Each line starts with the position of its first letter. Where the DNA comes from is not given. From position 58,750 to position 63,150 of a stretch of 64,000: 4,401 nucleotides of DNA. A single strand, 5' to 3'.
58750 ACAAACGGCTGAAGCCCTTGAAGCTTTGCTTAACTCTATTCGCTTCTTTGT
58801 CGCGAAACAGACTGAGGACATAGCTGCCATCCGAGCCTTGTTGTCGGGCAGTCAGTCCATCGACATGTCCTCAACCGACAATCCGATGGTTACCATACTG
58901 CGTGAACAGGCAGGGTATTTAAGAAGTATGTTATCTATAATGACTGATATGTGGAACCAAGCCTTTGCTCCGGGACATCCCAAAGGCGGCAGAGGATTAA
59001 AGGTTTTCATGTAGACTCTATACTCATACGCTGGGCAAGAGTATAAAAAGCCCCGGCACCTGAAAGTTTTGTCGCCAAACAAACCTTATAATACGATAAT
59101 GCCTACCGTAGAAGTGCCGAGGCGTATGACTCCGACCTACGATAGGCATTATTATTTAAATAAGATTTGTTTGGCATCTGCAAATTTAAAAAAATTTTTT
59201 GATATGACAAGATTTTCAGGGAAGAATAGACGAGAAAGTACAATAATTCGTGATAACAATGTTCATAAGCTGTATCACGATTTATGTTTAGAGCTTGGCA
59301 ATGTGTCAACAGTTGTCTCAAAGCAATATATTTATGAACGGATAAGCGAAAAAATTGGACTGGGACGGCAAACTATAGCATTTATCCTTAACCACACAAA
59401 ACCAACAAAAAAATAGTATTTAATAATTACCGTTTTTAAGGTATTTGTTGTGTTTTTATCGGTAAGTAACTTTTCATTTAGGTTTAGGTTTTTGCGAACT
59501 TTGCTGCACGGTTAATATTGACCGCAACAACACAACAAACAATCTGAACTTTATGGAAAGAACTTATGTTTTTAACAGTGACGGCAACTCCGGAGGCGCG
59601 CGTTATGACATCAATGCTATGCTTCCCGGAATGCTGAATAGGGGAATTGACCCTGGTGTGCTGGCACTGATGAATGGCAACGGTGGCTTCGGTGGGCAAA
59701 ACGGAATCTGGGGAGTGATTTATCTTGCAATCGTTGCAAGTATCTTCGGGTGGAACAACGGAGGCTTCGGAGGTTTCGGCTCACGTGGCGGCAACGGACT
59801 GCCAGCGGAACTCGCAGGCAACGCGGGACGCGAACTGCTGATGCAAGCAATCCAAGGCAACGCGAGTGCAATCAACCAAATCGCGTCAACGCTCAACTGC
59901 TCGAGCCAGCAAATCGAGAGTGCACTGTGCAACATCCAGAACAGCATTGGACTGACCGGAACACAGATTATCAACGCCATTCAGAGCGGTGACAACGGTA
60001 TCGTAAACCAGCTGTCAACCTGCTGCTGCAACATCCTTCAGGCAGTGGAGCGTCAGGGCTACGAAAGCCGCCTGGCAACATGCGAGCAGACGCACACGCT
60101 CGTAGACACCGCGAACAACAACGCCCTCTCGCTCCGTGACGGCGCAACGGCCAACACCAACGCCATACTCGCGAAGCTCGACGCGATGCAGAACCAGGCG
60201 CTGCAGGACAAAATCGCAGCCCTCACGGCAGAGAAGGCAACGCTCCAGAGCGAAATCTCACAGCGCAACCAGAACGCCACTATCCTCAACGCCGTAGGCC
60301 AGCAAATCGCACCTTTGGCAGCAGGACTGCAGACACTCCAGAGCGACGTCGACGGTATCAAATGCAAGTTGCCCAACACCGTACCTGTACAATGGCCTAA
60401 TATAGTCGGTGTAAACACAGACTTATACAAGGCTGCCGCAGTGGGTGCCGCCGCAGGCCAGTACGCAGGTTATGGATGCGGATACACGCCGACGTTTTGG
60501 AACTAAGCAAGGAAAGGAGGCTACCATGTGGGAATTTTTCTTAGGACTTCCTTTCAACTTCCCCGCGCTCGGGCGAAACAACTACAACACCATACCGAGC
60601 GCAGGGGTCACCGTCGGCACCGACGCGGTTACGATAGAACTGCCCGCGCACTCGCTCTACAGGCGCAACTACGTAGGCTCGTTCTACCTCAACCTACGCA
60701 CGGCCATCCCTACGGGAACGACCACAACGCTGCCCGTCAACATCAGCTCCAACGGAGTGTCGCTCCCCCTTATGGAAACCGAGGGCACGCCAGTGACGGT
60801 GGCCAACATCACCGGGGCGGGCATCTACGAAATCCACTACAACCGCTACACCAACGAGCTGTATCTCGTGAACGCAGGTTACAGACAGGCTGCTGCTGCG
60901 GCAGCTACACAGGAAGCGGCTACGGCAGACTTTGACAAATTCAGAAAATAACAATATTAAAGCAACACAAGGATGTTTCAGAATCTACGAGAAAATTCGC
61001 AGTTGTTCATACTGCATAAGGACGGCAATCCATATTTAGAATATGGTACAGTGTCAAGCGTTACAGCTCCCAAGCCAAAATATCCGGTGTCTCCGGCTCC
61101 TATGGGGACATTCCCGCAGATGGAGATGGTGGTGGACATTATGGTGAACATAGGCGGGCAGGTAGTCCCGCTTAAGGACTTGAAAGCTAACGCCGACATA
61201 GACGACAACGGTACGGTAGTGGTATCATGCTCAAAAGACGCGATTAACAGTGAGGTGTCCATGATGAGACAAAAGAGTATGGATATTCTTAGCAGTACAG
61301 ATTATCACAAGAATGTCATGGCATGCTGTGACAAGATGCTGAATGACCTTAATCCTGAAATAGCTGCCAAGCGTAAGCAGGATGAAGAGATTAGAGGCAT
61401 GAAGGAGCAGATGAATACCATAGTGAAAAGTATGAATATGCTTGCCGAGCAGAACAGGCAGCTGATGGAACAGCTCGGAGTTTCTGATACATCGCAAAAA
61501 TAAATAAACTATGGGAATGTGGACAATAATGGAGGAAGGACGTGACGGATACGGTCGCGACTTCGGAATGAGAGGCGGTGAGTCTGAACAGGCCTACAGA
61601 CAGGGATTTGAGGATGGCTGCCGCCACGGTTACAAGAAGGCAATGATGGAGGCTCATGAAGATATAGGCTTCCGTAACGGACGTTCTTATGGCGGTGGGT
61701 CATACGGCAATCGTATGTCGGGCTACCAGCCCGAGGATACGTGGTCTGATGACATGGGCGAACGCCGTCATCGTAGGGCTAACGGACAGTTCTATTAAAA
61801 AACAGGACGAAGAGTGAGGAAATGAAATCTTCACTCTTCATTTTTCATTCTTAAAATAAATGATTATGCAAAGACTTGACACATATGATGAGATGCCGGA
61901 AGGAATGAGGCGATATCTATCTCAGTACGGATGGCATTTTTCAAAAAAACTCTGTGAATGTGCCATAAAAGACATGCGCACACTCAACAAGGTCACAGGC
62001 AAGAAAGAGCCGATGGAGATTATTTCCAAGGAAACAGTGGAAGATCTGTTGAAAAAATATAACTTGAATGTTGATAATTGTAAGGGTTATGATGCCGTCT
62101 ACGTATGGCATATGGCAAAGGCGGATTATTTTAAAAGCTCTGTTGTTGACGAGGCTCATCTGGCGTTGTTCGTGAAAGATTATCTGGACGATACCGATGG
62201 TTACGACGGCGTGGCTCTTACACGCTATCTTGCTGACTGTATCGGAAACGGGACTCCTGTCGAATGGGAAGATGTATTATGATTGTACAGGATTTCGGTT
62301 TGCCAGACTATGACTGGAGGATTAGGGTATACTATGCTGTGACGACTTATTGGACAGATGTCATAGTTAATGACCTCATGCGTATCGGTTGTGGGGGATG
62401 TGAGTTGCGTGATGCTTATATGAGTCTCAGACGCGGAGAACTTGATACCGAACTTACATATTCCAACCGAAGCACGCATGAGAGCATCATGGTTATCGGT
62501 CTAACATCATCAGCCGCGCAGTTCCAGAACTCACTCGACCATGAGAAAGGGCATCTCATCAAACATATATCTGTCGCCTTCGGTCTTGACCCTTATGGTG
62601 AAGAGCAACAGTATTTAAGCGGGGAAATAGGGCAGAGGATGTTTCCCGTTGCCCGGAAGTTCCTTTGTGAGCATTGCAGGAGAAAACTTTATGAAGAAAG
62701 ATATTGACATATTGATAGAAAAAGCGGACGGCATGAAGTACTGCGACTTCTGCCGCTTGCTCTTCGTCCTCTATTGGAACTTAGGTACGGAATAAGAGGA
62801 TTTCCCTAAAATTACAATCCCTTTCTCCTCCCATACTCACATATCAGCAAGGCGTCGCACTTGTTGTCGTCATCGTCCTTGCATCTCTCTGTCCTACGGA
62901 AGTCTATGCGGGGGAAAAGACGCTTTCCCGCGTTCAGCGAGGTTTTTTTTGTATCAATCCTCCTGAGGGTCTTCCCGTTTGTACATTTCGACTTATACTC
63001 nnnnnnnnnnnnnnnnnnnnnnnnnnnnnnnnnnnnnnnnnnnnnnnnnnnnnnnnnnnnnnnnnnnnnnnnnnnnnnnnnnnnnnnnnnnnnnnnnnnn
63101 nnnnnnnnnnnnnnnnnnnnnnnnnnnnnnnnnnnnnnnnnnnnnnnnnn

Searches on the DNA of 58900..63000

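Call 89: search_rna_families(source=window, start=58900, end=63000, threshold=evalue, max_evalue=1)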
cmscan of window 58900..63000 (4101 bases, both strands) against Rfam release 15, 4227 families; matches with E-value up to 1: 1.
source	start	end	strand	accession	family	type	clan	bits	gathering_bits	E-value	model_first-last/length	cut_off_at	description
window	61765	61886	+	RF00543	snopsi18S-1377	Gene; snRNA; snoRNA; HACA-box;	-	22.1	48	0.81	1-140/140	no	Small nucleolar RNA psi18S-1377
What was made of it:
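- Tried and rejected: Rfam on the cassette: nothing (call 89).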

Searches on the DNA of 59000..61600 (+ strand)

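Call 7: search_dna_similar(query=window:59000-61600:+, collection=phages, mode=distant, max_rows=30)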
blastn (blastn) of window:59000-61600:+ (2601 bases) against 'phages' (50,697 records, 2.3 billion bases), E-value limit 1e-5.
Records with a match: 2; places in all: 2; records where one place covers at least 80% of the query: 0.
Best place of each record, by identity: 60-80% 2.
By first word of the organism name: Bacteriophage 2.
By host as written in the record: - 2.
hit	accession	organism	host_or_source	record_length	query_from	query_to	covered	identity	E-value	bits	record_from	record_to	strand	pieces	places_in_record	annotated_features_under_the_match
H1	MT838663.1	Bacteriophage sp.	human fecal samples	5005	1163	2545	53%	64.2%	7e-52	212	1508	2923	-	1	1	record has no annotation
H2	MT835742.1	Bacteriophage sp.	human fecal samples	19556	1121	2582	51%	67.0%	7e-65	375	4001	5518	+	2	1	record has no annotation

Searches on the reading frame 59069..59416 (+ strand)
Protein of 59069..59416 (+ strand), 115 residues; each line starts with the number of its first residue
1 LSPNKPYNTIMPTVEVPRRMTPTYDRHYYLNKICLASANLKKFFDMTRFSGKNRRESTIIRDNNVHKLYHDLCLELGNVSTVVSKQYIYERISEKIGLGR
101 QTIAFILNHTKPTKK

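Call 5: search_protein_families(library=phrogs, proteins=[window:59069-59416:+], max_evalue=0.01)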
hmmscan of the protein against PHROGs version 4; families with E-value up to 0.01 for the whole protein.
window:59069-59416:+ (115 aa): 0 families

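Call 6: search_protein_families(library=pfam, proteins=[window:59069-59416:+], max_evalue=0.01)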
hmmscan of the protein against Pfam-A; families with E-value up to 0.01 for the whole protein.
window:59069-59416:+ (115 aa): 0 families
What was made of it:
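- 59204..59416 (+): ORF0: small (70 aa), AT-rich gene with an HTH-like C-terminal half (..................). It is one of three interchangeable small regulator families (C7 DnaA-C-like, C8, C14 HTH_17) found just upstream of the cassette. ORF0 itself has no Pfam hit (call 6), so its HTH is inferred.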

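Call 46: search_protein_families(library=padloc, proteins=[window:59069-59416:+], max_evalue=1)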
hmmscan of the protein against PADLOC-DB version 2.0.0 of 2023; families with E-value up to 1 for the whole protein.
window:59069-59416:+ (115 aa): 0 families

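Call 81: search_protein_families(library=ncbifam, proteins=[window:59069-59416:+], max_evalue=0.1)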
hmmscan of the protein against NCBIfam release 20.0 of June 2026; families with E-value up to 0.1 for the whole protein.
window:59069-59416:+ (115 aa): 0 families

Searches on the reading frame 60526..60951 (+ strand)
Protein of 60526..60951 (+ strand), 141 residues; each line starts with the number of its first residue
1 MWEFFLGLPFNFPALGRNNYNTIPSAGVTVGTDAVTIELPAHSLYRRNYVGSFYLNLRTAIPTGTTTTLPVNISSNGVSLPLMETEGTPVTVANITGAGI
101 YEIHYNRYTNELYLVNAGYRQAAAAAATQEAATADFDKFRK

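Call 5: search_protein_families(library=phrogs, proteins=[window:60526-60951:+], max_evalue=0.01)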
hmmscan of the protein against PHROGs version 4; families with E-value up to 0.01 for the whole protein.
window:60526-60951:+ (141 aa): 1 family
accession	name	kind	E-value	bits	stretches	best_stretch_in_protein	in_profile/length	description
phrog_31654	-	unknown function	9.5e-57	191.9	1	1-136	1-137/141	-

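Call 6: search_protein_families(library=pfam, proteins=[window:60526-60951:+], max_evalue=0.01)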
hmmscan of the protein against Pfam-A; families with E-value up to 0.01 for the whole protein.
window:60526-60951:+ (141 aa): 0 families

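Call 16: find_homologous_proteins(query=window:60526-60951:+, max_evalue=0.001)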
Query window:60526-60951:+ (141 aa): 207 proteins with E <= 0.001 among 278 candidates; the best 120 are listed.
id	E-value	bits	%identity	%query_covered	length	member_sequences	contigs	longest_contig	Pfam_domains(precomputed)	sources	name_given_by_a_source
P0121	2.0e-76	272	87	100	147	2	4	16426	-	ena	-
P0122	4.1e-76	271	88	100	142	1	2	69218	-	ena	-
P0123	1.8e-75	269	86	100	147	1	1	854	-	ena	-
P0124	2.2e-75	269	87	100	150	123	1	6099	-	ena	-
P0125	8.8e-75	267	84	100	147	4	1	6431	-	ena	-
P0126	3.5e-74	265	87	100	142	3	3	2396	-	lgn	-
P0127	6.3e-74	264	83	100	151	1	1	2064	-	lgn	-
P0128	1.2e-71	257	83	100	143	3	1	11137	-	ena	-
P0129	2.1e-71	256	83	100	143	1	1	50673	-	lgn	-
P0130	5.0e-71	255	83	100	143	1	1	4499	-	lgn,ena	-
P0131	6.2e-71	254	83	100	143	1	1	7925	-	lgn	-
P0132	2.1e-70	253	83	100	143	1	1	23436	-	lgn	-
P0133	1.2e-69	250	81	100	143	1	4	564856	-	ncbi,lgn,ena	-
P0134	1.4e-69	250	90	90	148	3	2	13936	-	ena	-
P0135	1.6e-69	250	90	90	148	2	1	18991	-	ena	-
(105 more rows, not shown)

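Call 46: search_protein_families(library=padloc, proteins=[window:60526-60951:+], max_evalue=1)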
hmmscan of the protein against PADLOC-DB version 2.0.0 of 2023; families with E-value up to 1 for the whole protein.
window:60526-60951:+ (141 aa): 0 families

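Call 59: find_homologous_proteins(query=A5, max_evalue=0.001)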
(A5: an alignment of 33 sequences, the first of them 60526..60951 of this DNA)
Query A5 (33 sequences) (141 aa, profile of the alignment): 510 proteins with E <= 0.001 among 8000 candidates; the best 120 are listed.
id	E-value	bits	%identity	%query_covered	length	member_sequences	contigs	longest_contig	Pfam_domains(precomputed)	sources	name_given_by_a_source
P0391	2.2e-42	162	39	70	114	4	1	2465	-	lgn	-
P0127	7.1e-40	154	83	100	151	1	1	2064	-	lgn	-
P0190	8.6e-40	153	73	85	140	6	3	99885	-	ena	-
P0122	9.7e-40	153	88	100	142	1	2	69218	-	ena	-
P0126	1.1e-39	153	87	100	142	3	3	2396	-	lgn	-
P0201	1.4e-39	153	68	97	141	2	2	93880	-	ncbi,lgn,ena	-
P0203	1.8e-39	152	74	89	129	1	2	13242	-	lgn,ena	-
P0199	1.8e-39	152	73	91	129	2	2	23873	-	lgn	-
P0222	2.5e-39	152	72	89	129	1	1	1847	-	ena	-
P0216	2.6e-39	152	72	90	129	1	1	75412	-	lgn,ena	-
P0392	3.2e-39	152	44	74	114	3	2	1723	-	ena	-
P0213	4.0e-39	151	72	90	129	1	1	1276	-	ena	-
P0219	4.2e-39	151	72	90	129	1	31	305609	-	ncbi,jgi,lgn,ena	jgi:hypothetical protein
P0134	4.5e-39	151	90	90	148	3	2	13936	-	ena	-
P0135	4.7e-39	151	90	90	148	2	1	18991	-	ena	-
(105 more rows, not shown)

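Call 66: predict_structure(alignment_id=A6)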
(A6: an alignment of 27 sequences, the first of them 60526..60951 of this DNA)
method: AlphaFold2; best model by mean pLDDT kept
length: 141 residues; sequences in the alignment: 27
mean_pLDDT: 73.5   pTM: 0.63
mean pLDDT of the five models: 73.5, 73.4, 73.1, 72.5, 72.1
residues with pLDDT >= 90: 29; 70-90: 56; 50-70: 29; < 50: 27
segments of 3 or more residues with pLDDT < 50: 1-5, 7-19, 122-130
pLDDT, mean of each block of 10 residues (from residue 1): 46 41 87 92 60 86 88 89 91 87 84 77 48 56 52
secondary structure, 60 per line:
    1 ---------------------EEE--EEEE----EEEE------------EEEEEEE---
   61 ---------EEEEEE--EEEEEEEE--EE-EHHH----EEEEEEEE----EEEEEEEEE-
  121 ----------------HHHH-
elements in order: E22-24 E27-30 E35-38 E51-57 E70-75 E78-85 E99-106 E111-119 H137-140
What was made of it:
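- On Bacteriocin plus immunity pair: ORF2 is a soluble beta-sandwich (call 66).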

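Call 74: search_solved_structures(query=A5, max_evalue=1)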
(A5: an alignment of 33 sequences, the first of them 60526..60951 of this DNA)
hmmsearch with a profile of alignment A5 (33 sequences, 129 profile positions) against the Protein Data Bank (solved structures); distinct sequences matched with E-value up to 1: 3.
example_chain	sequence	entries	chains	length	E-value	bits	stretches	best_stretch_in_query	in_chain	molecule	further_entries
1wb8_A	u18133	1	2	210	0.39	13.8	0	87-113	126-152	SUPEROXIDE DISMUTASE [FE]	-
1wb7_A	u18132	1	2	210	0.43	13.7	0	87-113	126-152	SUPEROXIDE DISMUTASE [FE]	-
3kf8_A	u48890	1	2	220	0.9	12.7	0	35-104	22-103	Protein stn1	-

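Call 81: search_protein_families(library=ncbifam, proteins=[window:60526-60951:+], max_evalue=0.1)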
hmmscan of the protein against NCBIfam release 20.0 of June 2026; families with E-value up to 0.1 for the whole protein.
window:60526-60951:+ (141 aa): 0 families

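Call 100: fold_search(model_id=the predicted structure, library=viral)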
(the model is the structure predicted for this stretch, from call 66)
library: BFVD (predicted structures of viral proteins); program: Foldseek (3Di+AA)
matches with E <= 10: 473; with E <= 0.001: 22
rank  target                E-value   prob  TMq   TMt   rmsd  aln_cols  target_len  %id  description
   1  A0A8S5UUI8            4.9e-18  1.00  0.69  0.59   5.2       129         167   63  Uncharacterized protein [Myoviridae sp. ctP6q2]
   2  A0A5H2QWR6            4.3e-08  1.00  0.58  0.65  10.8       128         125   18  (no name in the UniProt tables at hand)
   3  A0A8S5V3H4            9.1e-08  1.00  0.60  0.68   5.3       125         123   25  Uncharacterized protein [Myoviridae sp. ctk6V34]
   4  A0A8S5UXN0            3.3e-07  1.00  0.57  0.60  14.3       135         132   20  Uncharacterized protein [Podoviridae sp. ctW0z17]
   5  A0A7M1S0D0            1.9e-06  1.00  0.46  0.55   6.9       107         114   20  Uncharacterized protein [uncultured phage cr271_1]
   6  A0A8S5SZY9            5.3e-06  1.00  0.56  0.70   2.7       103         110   16  Uncharacterized protein [Myoviridae sp. ctWb16]
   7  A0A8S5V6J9            9.3e-06  1.00  0.55  0.72   2.9       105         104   23  Uncharacterized protein [CrAss-like virus sp. ctXt06]
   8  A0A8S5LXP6            2.3e-05  1.00  0.55  0.28   2.4        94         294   19  DUF7841 domain-containing protein [CrAss-like virus sp. ctRQZ5]
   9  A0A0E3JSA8            3.0e-05  1.00  0.45  0.16   5.1       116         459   21  (no name in the UniProt tables at hand)
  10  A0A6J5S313            4.6e-05  1.00  0.44  0.16   5.8       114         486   15  Uncharacterized protein [uncultured Caudovirales phage]
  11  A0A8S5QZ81            8.5e-05  1.00  0.52  0.59   3.3       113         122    8  Uncharacterized protein [Siphoviridae sp. ctyvQ1]
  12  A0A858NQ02            1.2e-04  1.00  0.49  0.12   7.9       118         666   18  Putative tail fiber protein [Xanthomonas phage FoX6]
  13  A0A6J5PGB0            1.5e-04  1.00  0.46  0.19   5.7       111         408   14  Coiled stalk of trimeric autotransporter adhesin [uncultured Caudovirales phage]
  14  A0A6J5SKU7            2.0e-04  1.00  0.41  0.16   7.8       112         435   16  Uncharacterized protein (Fragment) [uncultured Caudovirales phage]
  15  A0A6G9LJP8            2.3e-04  1.00  0.44  0.10   8.5       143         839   17  Tail fiber protein [Pseudomonas phage Epa13]
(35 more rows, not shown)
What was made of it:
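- The ORF2 model (pTM 0.63) matches proteins named as tail fibre, T7 tail fibre, collagen or trimeric-autotransporter-stalk proteins in BFVD at E = 1e-5 to 1e-3 (call 100). ORF2 has a fibre-protein-like fold (call 100). An ORF2-like fold inside a DUF7841-named protein points to physical cooperation (call 100). ORF2 is a fibre-like beta-sandwich (calls 66, 100).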

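Call 106: search_protein_families(library=phrogs, alignment_id=A5, max_evalue=0.01)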
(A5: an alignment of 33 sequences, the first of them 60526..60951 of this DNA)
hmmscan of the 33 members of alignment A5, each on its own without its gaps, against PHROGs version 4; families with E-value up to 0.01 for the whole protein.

A. member 1, window:60526-60951:+ (141 aa): 1 family
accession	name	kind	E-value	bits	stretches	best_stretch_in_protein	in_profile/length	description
phrog_31654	-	unknown function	9.5e-57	191.9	1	1-136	1-137/141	-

B. families by the number of members that match (of 33 scanned): 2 families
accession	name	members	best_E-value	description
phrog_31654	-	25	1.2e-93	-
phrog_10909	-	1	0.0019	major tail protein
